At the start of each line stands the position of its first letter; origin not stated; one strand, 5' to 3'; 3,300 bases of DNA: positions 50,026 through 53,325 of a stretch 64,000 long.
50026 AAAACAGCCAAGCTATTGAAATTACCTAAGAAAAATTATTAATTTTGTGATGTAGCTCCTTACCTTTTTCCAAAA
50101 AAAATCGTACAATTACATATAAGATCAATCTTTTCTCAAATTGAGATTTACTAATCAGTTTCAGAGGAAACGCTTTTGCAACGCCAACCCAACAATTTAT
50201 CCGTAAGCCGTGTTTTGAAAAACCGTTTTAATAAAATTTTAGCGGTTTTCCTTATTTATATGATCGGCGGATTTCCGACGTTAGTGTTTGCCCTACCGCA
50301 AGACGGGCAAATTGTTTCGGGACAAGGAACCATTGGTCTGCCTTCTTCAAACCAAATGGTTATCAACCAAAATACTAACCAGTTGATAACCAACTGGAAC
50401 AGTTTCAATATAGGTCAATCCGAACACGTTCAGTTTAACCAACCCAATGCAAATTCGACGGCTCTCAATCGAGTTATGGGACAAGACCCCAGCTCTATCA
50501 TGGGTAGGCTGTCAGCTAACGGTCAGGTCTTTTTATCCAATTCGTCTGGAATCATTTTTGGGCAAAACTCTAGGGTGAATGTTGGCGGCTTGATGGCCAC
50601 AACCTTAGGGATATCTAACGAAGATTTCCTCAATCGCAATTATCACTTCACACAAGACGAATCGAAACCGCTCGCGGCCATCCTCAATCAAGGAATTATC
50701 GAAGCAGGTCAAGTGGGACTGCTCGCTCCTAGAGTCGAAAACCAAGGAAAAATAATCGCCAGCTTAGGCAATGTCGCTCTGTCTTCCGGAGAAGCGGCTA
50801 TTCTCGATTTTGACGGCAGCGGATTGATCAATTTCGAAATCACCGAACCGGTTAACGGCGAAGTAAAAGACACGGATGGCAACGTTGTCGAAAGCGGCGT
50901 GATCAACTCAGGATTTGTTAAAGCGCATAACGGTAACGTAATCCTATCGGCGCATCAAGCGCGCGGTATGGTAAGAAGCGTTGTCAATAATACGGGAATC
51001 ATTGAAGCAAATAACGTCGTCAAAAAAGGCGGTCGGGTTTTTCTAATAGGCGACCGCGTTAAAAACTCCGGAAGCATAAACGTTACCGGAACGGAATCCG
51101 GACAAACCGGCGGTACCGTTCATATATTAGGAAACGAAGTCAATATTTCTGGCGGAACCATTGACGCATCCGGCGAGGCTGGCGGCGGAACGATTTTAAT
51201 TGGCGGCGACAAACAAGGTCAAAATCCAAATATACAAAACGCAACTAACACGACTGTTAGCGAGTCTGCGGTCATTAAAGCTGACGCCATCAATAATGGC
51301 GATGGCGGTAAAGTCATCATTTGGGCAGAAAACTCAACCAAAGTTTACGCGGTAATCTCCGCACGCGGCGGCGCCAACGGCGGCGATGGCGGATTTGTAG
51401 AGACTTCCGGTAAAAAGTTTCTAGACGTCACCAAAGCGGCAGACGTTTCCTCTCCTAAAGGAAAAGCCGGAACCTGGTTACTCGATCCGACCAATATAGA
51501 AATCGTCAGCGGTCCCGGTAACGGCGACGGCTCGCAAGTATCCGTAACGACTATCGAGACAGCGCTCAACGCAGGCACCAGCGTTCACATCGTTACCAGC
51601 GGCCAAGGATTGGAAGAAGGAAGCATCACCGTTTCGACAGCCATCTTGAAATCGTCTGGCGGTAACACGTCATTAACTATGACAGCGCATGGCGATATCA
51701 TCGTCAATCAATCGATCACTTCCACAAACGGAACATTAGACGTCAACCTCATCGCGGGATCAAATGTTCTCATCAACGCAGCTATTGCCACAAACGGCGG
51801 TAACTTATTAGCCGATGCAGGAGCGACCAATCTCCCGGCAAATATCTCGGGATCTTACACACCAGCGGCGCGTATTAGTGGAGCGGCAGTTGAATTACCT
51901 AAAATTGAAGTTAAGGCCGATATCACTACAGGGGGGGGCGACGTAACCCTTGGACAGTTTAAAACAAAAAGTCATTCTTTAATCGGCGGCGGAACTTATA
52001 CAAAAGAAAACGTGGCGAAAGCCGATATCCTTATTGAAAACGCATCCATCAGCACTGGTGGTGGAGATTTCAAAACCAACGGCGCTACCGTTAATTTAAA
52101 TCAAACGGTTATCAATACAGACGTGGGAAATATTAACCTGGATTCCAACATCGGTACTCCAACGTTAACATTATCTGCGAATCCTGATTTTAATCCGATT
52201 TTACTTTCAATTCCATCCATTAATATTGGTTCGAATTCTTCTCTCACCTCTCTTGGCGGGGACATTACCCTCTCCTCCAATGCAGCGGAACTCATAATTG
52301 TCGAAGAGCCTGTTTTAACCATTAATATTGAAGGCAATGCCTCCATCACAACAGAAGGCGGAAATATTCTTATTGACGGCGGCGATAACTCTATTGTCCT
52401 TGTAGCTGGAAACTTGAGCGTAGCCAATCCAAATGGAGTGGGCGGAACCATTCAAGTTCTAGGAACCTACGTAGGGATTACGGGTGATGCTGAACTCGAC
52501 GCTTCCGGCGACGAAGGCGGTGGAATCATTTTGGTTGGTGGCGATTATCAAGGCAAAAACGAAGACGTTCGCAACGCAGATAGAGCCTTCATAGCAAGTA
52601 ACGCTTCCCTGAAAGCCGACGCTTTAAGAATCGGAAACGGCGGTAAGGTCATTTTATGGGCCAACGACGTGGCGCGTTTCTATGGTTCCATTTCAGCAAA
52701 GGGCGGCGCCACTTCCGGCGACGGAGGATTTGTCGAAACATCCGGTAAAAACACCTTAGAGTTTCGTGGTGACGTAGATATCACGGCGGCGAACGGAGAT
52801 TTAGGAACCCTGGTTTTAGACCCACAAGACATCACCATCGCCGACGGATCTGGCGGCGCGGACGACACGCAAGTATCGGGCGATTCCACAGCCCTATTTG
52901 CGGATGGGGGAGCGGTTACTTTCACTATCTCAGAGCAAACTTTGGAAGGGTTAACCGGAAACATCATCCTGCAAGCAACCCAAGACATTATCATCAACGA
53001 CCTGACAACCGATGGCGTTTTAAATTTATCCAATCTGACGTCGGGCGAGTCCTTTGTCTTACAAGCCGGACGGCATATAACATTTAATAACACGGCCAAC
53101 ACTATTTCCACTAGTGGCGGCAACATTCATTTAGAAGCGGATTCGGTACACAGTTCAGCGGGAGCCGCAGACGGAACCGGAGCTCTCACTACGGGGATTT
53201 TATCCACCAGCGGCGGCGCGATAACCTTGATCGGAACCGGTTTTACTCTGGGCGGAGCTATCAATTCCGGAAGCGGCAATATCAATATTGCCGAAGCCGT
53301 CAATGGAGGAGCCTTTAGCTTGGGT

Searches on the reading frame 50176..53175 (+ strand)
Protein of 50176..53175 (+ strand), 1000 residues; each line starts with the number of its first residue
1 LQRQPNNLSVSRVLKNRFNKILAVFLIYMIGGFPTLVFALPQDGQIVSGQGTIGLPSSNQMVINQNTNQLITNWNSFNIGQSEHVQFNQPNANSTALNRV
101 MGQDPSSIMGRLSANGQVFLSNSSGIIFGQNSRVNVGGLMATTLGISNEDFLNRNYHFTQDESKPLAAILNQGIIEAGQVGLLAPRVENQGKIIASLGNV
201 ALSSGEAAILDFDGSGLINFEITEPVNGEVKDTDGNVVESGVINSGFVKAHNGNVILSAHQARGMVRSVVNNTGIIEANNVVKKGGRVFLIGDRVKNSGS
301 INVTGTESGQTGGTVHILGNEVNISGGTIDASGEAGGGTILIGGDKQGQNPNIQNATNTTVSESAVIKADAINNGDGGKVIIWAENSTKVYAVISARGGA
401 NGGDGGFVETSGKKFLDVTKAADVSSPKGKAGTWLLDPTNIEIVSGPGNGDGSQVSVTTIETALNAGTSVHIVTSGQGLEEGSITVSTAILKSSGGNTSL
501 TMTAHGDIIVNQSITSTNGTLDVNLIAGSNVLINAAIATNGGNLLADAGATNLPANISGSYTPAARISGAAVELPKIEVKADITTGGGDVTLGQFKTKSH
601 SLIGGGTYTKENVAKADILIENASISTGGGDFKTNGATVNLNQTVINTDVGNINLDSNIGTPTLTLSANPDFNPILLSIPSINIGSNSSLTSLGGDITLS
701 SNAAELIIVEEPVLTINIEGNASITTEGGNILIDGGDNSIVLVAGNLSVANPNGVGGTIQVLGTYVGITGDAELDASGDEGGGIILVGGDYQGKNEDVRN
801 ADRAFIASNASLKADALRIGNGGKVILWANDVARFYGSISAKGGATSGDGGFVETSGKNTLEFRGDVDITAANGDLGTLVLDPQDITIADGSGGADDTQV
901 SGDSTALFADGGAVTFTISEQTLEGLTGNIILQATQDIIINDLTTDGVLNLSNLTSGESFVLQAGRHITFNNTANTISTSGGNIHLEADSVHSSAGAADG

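Call 9: search_protein_families(library=ncbifam, proteins=[window:50176-53175:+], max_evalue=0.01)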
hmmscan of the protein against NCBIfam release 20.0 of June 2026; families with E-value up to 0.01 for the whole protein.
window:50176-53175:+ (1000 aa): 1 family
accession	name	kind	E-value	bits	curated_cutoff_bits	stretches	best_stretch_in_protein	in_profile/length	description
TIGR01901.1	adhes_NPXG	domain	6.6e-24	83.6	29.1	1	72-146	2-78/79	filamentous hemagglutinin N-terminal domain-containing protein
